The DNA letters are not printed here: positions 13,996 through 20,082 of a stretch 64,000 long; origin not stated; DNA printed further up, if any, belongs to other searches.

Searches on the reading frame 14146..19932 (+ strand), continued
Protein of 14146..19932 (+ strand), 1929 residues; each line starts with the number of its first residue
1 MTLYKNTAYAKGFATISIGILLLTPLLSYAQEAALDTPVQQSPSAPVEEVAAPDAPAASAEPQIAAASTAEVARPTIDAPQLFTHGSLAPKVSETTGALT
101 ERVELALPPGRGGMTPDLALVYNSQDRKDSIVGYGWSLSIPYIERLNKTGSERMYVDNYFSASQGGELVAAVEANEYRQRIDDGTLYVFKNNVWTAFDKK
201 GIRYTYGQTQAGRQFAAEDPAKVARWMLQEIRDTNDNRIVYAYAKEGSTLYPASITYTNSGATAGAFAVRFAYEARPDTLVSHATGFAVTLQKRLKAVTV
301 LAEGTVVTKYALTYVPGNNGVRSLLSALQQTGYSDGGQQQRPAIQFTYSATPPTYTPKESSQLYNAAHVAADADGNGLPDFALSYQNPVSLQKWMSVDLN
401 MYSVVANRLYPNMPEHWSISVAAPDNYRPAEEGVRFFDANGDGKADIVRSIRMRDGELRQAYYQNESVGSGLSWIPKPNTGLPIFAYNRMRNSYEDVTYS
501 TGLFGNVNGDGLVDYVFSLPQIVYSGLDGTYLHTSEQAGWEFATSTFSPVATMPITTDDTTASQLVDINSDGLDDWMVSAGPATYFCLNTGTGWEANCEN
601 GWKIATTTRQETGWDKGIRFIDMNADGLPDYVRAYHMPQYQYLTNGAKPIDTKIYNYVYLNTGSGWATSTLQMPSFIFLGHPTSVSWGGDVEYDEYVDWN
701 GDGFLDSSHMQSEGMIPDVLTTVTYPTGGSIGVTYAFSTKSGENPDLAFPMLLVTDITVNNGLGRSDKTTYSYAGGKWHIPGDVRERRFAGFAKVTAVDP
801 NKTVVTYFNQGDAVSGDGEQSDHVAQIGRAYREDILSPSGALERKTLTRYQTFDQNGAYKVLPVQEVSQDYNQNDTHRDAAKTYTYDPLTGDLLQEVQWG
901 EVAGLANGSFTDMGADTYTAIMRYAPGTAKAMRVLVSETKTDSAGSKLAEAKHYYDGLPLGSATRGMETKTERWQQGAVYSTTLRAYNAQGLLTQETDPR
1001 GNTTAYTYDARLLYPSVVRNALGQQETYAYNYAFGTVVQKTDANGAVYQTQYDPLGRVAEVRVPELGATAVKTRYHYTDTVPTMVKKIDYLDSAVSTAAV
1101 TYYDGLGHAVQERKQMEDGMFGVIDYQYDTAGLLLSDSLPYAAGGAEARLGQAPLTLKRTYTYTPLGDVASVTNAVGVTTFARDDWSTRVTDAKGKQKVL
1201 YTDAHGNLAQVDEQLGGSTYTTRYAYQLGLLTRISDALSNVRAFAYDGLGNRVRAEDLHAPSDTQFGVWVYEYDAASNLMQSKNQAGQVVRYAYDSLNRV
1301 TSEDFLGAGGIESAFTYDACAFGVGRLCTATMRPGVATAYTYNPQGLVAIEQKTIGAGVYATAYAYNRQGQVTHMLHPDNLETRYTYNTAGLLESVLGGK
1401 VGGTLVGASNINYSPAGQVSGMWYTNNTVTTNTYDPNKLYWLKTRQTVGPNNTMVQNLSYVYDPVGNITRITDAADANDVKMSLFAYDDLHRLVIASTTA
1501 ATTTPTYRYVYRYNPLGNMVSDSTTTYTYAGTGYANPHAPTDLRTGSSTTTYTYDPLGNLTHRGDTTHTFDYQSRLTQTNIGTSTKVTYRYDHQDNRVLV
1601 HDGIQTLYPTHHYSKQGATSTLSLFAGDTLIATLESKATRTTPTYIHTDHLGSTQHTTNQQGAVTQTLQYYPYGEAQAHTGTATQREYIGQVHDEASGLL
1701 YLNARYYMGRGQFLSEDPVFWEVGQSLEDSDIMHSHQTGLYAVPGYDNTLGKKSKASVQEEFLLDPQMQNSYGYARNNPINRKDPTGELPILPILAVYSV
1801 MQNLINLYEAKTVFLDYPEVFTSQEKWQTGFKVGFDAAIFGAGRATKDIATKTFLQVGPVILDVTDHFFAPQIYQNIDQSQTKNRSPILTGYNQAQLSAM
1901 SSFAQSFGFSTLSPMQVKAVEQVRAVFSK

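Call 16: find_homologous_proteins(query=window:14146-19932:+, max_evalue=1e-20)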
Query window:14146-19932:+ (1929 aa): 194 proteins with E <= 1e-20 among 8000 candidates; the best 120 are listed.
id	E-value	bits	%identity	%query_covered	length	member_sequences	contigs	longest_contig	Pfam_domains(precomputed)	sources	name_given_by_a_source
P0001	0.0e+0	4413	100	100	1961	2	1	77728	PF05593.20,PF13517.13,PF25023.2,PF03534.19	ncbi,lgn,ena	-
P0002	0.0e+0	1618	47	91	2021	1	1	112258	PF05593.20,PF03534.19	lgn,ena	-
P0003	0.0e+0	1483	44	74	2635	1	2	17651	PF01839.30,PF05593.20,PF13517.13,PF13385.14,PF25023.2,PF03534.19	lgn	-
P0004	0.0e+0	1436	44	69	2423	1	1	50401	PF05593.20,PF13385.14,PF03534.19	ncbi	-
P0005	0.0e+0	1409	43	44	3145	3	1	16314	PF21722.5,PF05593.20,PF13517.13,PF25788.3,PF25023.2,PF03534.19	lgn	-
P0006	0.0e+0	1351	44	71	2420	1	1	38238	PF05593.20,PF13517.13,PF13385.14,PF02210.32,PF03534.19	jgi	jgi:RHS repeat-associated protein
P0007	0.0e+0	1349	42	69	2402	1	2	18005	PF07953.21,PF05593.20,PF00354.25,PF13385.14,PF03534.19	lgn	-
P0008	0.0e+0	1348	47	43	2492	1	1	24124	PF22925.4,PF05593.20,PF13517.13,PF13385.14,PF25023.2,PF03534.19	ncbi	-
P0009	0.0e+0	1344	48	40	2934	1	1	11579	PF22925.4,PF07953.21,PF05593.20,PF13517.13,PF13385.14,PF25023.2,PF02210.32,PF03534.19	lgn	-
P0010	0.0e+0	1342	44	61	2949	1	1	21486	PF05593.20,PF13517.13,PF25788.3,PF25023.2,PF03534.19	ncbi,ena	-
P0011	0.0e+0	1342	42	44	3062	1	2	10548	PF05593.20,PF13517.13,PF13385.14,PF25023.2,PF02210.32,PF03534.19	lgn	-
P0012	0.0e+0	1334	43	44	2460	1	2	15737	PF02557.23,PF05593.20,PF13385.14,PF13539.12,PF25023.2,PF03534.19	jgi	jgi:RHS repeat-associated protein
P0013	0.0e+0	1321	44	44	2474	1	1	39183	PF22925.4,PF05593.20,PF13517.13,PF13385.14,PF25023.2,PF03534.19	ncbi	-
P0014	0.0e+0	1311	43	43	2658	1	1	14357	PF05593.20,PF13517.13,PF13385.14,PF25023.2,PF02210.32,PF03534.19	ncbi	-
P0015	0.0e+0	1300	47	40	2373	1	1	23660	PF20041.6,PF05593.20,PF13517.13,PF13385.14,PF25023.2,PF02210.32,PF03534.19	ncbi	ncbi:MAG: LamG-like jellyroll fold domain-containing protein [Vicinamibacterales bacterium]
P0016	0.0e+0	1280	46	40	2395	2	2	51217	PF05593.20,PF00354.25,PF13517.13,PF13385.14,PF25023.2,PF03534.19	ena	-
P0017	0.0e+0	1267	41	71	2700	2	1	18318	PF05593.20,PF25788.3,PF25023.2,PF03534.19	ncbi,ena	-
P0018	0.0e+0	1262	42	41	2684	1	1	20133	PF05593.20,PF13517.13,PF03534.19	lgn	-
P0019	0.0e+0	1226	44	40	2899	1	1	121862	PF05593.20,PF13517.13,PF13385.14,PF25023.2,PF03534.19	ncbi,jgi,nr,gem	ncbi:MAG TPA: SpvB/TcaC N-terminal domain-containing protein [Candidatus Paceibacterota bacterium]|n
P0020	0.0e+0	1199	41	79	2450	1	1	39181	PF02557.23,PF05593.20,PF13539.12,PF03534.19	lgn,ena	-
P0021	0.0e+0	1174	39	83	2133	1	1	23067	PF12256.15,PF05593.20,PF13517.13,PF25023.2,PF03534.19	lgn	-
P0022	0.0e+0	1153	40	74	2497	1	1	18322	PF05593.20,PF03534.19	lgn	-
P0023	0.0e+0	1146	39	45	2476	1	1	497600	PF21722.5,PF20041.6,PF05593.20,PF13517.13,PF13385.14,PF25023.2,PF03534.19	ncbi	-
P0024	0.0e+0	1131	38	48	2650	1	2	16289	PF12256.15,PF05593.20,PF25023.2,PF03534.19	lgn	-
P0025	0.0e+0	1120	40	71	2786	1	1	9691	PF05593.20,PF00354.25,PF13385.14,PF25788.3,PF25023.2,PF03534.19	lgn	-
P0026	0.0e+0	1117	40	69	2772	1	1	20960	PF05593.20,PF13517.13,PF25023.2,PF03534.19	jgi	jgi:RHS repeat-associated protein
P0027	0.0e+0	1111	41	49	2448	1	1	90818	PF05593.20,PF13517.13,PF03534.19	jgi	jgi:RHS repeat-associated protein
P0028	0.0e+0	1111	38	74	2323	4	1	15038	PF01839.30,PF05593.20,PF13517.13,PF25023.2,PF03534.19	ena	-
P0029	0.0e+0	1109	39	71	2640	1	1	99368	PF05593.20,PF13517.13,PF25788.3,PF25023.2,PF03534.19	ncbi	-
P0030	0.0e+0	1105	37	74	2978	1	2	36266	PF05593.20,PF13517.13,PF13385.14,PF25788.3,PF25023.2,PF03534.19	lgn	-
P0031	0.0e+0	1102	39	44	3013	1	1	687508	PF01839.30,PF05593.20,PF13517.13,PF25788.3,PF25023.2,PF03534.19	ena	-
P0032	0.0e+0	1098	37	71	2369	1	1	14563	PF05593.20,PF13517.13,PF25023.2,PF03534.19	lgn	-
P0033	0.0e+0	1093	38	79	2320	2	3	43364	PF05593.20,PF13517.13,PF25023.2,PF03534.19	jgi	jgi:RHS repeat-associated protein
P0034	0.0e+0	1088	39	71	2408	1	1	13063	PF05593.20,PF13517.13,PF25023.2,PF03534.19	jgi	jgi:RHS repeat-associated protein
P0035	0.0e+0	1085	41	37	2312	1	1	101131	PF20041.6,PF05593.20,PF13517.13,PF13385.14,PF25023.2,PF03534.19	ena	-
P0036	0.0e+0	1080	39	45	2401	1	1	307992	PF15649.13,PF01839.30,PF21722.5,PF20041.6,PF05593.20,PF13385.14,PF03534.19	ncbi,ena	-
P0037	0.0e+0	1080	37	73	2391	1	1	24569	PF01839.30,PF05593.20,PF13517.13,PF25023.2,PF03534.19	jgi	-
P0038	0.0e+0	1078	39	71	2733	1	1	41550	PF01839.30,PF05593.20,PF00354.25,PF13517.13,PF13385.14,PF25023.2,PF03534.19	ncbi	-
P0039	0.0e+0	1072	37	45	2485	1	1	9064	PF21722.5,PF20041.6,PF05593.20,PF13517.13,PF13385.14,PF03534.19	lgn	-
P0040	0.0e+0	1069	39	49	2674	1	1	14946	PF20041.6,PF07953.21,PF05593.20,PF13385.14,PF25023.2,PF03534.19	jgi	jgi:RHS repeat-associated protein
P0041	0.0e+0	1069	36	47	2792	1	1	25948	PF01839.30,PF21722.5,PF05593.20,PF13517.13,PF03534.19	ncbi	-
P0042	0.0e+0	1062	38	59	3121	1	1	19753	PF05593.20,PF13517.13,PF25788.3,PF25023.2,PF03534.19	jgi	jgi:RHS repeat-associated protein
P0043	0.0e+0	1060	38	45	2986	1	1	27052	PF05593.20,PF13517.13,PF25788.3,PF25023.2,PF03534.19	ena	-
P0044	0.0e+0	1059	38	61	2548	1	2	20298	PF21722.5,PF05593.20,PF13517.13,PF03534.19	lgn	-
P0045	0.0e+0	1058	38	70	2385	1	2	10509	PF05593.20,PF13517.13,PF25023.2,PF03534.19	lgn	-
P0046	0.0e+0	1053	38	74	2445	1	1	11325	PF05593.20,PF25023.2,PF03534.19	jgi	jgi:RHS repeat-associated protein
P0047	0.0e+0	1048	36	82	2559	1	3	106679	PF12256.15,PF05593.20,PF13385.14,PF03534.19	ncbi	-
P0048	0.0e+0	1047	39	67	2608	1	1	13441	PF05593.20,PF13517.13,PF25788.3,PF03534.19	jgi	jgi:RHS repeat-associated protein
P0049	0.0e+0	1040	39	70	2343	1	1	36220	PF05593.20,PF13517.13,PF03534.19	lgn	-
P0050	0.0e+0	1040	37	74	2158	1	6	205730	PF01839.30,PF00877.26,PF05593.20,PF13517.13,PF25023.2,PF03534.19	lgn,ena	-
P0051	0.0e+0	1037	37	54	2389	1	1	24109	PF05593.20,PF13517.13,PF25023.2,PF03534.19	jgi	jgi:RHS repeat-associated protein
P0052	0.0e+0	1037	37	70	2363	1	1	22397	PF05593.20,PF13517.13,PF25023.2,PF03534.19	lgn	-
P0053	0.0e+0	1035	41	71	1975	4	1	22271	PF05593.20,PF13517.13,PF25023.2,PF03534.19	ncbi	ncbi:MAG: SpvB/TcaC N-terminal domain-containing protein, partial [Patescibacteria group bacterium]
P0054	0.0e+0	1028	38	69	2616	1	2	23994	PF05593.20,PF13517.13,PF03534.19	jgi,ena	-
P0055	0.0e+0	1022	36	74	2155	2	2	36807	PF05593.20,PF13517.13,PF25023.2,PF03534.19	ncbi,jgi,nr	ncbi:MAG TPA: FG-GAP-like repeat-containing protein [Thermoanaerobaculia bacterium]|jgi:RHS repeat-a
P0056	0.0e+0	1014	38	39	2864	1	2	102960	PF21722.5,PF20041.6,PF05593.20,PF13517.13,PF25023.2,PF03534.19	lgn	-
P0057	3.9e-296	1004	37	70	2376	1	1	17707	PF05593.20,PF13517.13,PF25023.2,PF03534.19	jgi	jgi:RHS repeat-associated protein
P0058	4.2e-296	1004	37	69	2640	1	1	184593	PF05593.20,PF00354.25,PF13517.13,PF13385.14,PF03534.19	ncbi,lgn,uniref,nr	ncbi:LamG-like jellyroll fold domain-containing protein [Bradyrhizobium japonicum]|uniref:LamG-like 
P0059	7.7e-296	1003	37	67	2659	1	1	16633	PF05593.20,PF25023.2,PF03534.19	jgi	jgi:RHS repeat-associated protein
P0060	1.0e-294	1000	40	77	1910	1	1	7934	PF05593.20,PF13517.13,PF03534.19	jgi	jgi:YD repeat-containing protein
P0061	9.8e-294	996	37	55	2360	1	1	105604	PF05593.20,PF13517.13,PF25023.2,PF03534.19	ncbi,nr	ncbi:VCBS repeat-containing protein [Candidatus Kaiserbacteria bacterium]|nr:VCBS repeat-containing 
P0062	1.3e-293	996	39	79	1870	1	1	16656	PF05593.20,PF03534.19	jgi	jgi:YD repeat-containing protein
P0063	1.9e-293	995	38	81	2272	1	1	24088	PF01839.30,PF20041.6,PF05593.20,PF13517.13,PF25023.2,PF03534.19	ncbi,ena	-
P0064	3.9e-292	991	39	46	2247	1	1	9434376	PF21722.5,PF05593.20,PF13517.13,PF25023.2,PF03534.19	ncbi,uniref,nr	ncbi:hypothetical protein EI171_08440 [Bradyrhizobium sp. LCT2]|uniref:glycine-rich domain-containin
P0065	1.1e-290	986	37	65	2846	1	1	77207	PF05593.20,PF13517.13,PF13385.14,PF02210.32,PF03534.19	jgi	jgi:RHS repeat-associated protein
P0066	2.2e-290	985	38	70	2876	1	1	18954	PF05593.20,PF13517.13,PF25788.3,PF25023.2,PF03534.19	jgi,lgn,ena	-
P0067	2.3e-287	975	37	52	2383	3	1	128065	PF05593.20,PF13385.14,PF25023.2,PF03534.19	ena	-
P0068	1.5e-286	973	35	74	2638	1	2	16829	PF01839.30,PF05593.20,PF13517.13,PF25788.3,PF25023.2,PF03534.19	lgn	-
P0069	3.9e-284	964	39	73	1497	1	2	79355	PF01839.30,PF05593.20,PF13517.13,PF03534.19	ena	-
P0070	4.4e-280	951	38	73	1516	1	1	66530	PF05593.20,PF13517.13,PF25023.2,PF03534.19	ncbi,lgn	-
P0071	3.3e-277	942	38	76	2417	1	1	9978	PF20041.6,PF05593.20,PF13517.13,PF13385.14,PF10102.15,PF25023.2,PF03534.19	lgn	-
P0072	1.5e-276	939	35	92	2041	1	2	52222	PF01839.30,PF05593.20,PF13517.13,PF25023.2,PF03534.19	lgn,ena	-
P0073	8.4e-275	934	37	76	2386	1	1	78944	PF01839.30,PF12256.15,PF05593.20,PF13517.13,PF13385.14,PF10102.15,PF03534.19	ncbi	-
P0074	9.6e-275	933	36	74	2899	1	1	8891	PF01839.30,PF05593.20,PF13517.13,PF25788.3,PF03534.19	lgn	-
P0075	1.4e-274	933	36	66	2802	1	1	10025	PF21722.5,PF05593.20,PF13517.13,PF25023.2,PF03534.19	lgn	-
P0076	6.9e-272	924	35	94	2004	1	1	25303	PF12256.15,PF20041.6,PF05593.20,PF13517.13,PF03534.19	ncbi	-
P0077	5.6e-271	921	34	74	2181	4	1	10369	PF01839.30,PF20041.6,PF05593.20,PF13517.13,PF03534.19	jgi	jgi:RHS repeat-associated protein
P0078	4.1e-268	911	38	73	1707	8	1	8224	PF01839.30,PF05593.20,PF13517.13,PF03534.19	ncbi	-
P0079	1.7e-267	909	34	68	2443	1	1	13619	PF15649.13,PF20041.6,PF00801.27,PF05593.20,PF13517.13,PF02018.24,PF25023.2,PF03534.19,PF18911.7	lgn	-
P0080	7.4e-265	901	36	89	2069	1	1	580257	PF15649.13,PF01839.30,PF12256.15,PF05593.20,PF13517.13,PF25023.2,PF03534.19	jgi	jgi:RHS repeat-associated protein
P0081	8.8e-265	900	38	66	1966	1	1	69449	PF05593.20,PF13385.14,PF03534.19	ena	-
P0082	4.6e-263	895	47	40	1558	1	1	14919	PF13517.13,PF13385.14,PF03534.19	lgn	-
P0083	6.4e-262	891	39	64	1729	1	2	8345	PF05593.20,PF13517.13,PF03534.19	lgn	-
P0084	5.8e-261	888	35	77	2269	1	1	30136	PF01839.30,PF05593.20,PF13517.13,PF25023.2,PF03534.19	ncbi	ncbi:MAG: SpvB/TcaC N-terminal domain-containing protein [Bryobacteraceae bacterium]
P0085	3.8e-260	885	38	44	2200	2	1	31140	PF05593.20,PF13517.13,PF25023.2,PF03534.19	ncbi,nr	ncbi:MAG: hypothetical protein NBV63_00885, partial [Candidatus Pacebacteria bacterium]|nr:hypotheti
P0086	1.6e-258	880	35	73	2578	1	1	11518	PF01839.30,PF20041.6,PF05593.20,PF13517.13,PF25023.2,PF03534.19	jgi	jgi:RHS repeat-associated protein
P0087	2.0e-258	879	40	41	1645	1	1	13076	PF05593.20,PF13517.13,PF13385.14,PF03534.19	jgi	jgi:YD repeat-containing protein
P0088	2.2e-257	876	34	78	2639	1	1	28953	PF01839.30,PF12256.15,PF05593.20,PF13517.13,PF13385.14,PF10102.15,PF25023.2,PF03534.19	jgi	jgi:RHS repeat-associated protein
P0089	3.6e-255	868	34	35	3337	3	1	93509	PF21722.5,PF05593.20,PF13517.13,PF25023.2,PF03534.19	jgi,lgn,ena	-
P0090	5.1e-255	868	36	70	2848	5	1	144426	PF01839.30,PF12256.15,PF05593.20,PF13517.13,PF25788.3,PF25023.2,PF03534.19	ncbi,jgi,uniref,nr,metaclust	ncbi:MAG: hypothetical protein A2719_01055 [Candidatus Ryanbacteria bacterium RIFCSPHIGHO2_01_FULL_4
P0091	6.7e-255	868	34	74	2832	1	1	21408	PF01839.30,PF05593.20,PF13517.13,PF25788.3,PF03534.19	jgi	jgi:RHS repeat-associated protein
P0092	8.2e-254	864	34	93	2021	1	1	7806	PF05593.20,PF13517.13,PF03534.19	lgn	-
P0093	8.2e-253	861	35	70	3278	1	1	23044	PF01839.30,PF05593.20,PF13517.13,PF25788.3,PF25023.2,PF03534.19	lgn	-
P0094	2.5e-252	859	40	44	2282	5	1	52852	PF05593.20,PF13517.13,PF13385.14,PF25023.2,PF02210.32,PF00054.31,PF03534.19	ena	-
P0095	5.0e-251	855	35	76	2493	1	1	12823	PF01839.30,PF05593.20,PF13517.13,PF25023.2,PF03534.19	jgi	jgi:RHS repeat-associated protein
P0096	1.4e-250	853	35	92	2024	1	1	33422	PF12256.15,PF05593.20,PF13517.13,PF03534.19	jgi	-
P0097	1.6e-250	853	34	72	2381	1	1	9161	PF01839.30,PF20041.6,PF05593.20,PF13517.13,PF13287.13,PF13290.14,PF25023.2,PF03534.19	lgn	-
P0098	7.0e-247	841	35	70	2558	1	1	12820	PF05593.20,PF13517.13,PF25023.2,PF03534.19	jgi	jgi:RHS repeat-associated protein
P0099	4.9e-246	838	36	50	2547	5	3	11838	PF21722.5,PF05593.20,PF13517.13,PF03534.19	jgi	jgi:YD repeat-containing protein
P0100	8.6e-245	834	35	76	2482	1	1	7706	PF01839.30,PF20041.6,PF05593.20,PF13517.13,PF25023.2,PF03534.19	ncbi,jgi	-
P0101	7.9e-238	811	35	82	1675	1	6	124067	PF20041.6,PF05593.20,PF13517.13,PF25023.2,PF03534.19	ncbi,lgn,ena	ncbi:MAG: SpvB/TcaC N-terminal domain-containing protein [Patescibacteria group bacterium]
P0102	1.9e-235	803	33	90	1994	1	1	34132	PF20041.6,PF05593.20,PF13517.13,PF03534.19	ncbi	-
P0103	2.6e-234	799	31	61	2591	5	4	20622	PF05593.20,PF13517.13,PF13385.14,PF25023.2,PF03534.19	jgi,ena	-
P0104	6.3e-234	798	35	91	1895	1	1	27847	PF01839.30,PF20041.6,PF05593.20,PF13517.13,PF03534.19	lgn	-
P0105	3.8e-233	795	34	50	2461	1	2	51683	PF20041.6,PF05593.20,PF13517.13,PF25023.2,PF03534.19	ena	-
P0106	6.4e-233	795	34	88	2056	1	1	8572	PF05593.20,PF13517.13,PF25023.2,PF03534.19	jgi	-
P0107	6.0e-230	785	34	75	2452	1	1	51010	PF01839.30,PF20041.6,PF05593.20,PF13517.13,PF25023.2,PF03534.19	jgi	-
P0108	6.8e-225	768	45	44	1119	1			PF12256.15,PF13517.13,PF13385.14,PF03534.19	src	-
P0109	3.0e-219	749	33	81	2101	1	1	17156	PF12256.15,PF21174.4,PF05593.20,PF13517.13,PF13620.13,PF03534.19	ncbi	-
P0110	2.2e-214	733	33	52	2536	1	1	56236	PF01839.30,PF12256.15,PF10490.15,PF05593.20,PF13517.13,PF13385.14,PF03534.19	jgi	jgi:YD repeat-containing protein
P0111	4.8e-212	725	32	89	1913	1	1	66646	PF05593.20,PF13517.13,PF25023.2,PF03534.19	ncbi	-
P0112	8.8e-212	725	32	80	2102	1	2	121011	PF01839.30,PF12256.15,PF07495.20,PF13715.13,PF05593.20,PF13517.13,PF25023.2,PF13620.13,PF03534.19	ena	-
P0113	1.2e-201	691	33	71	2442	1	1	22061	PF01839.30,PF20041.6,PF05593.20,PF13517.13,PF25788.3,PF06848.18,PF03534.19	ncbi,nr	ncbi:DNRLRE domain-containing protein, partial [Candidatus Parcubacteria bacterium]|nr:DNRLRE domain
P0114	4.6e-200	686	31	89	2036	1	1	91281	PF05593.20,PF13517.13,PF25023.2,PF03534.19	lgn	-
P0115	3.3e-198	680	31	92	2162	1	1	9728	PF01839.30,PF05593.20,PF13517.13,PF03534.19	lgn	-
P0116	1.0e-195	671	39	46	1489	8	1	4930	PF12256.15,PF21722.5,PF13517.13,PF03534.19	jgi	jgi:hypothetical protein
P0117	2.1e-186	640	38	30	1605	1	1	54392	PF01839.30,PF12256.15,PF20041.6,PF05593.20,PF13517.13,PF03534.19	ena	-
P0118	2.9e-182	627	31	89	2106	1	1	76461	PF01839.30,PF20041.6,PF05593.20,PF13517.13,PF25023.2,PF03534.19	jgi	-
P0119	1.2e-181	625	29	70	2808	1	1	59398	PF12256.15,PF05593.20,PF13517.13,PF03534.19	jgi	jgi:RHS repeat-associated protein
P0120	1.4e-171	591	31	48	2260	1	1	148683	PF20041.6,PF05593.20,PF13517.13,PF13385.14,PF25023.2,PF14436.12,PF03534.19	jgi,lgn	jgi:RHS repeat-associated protein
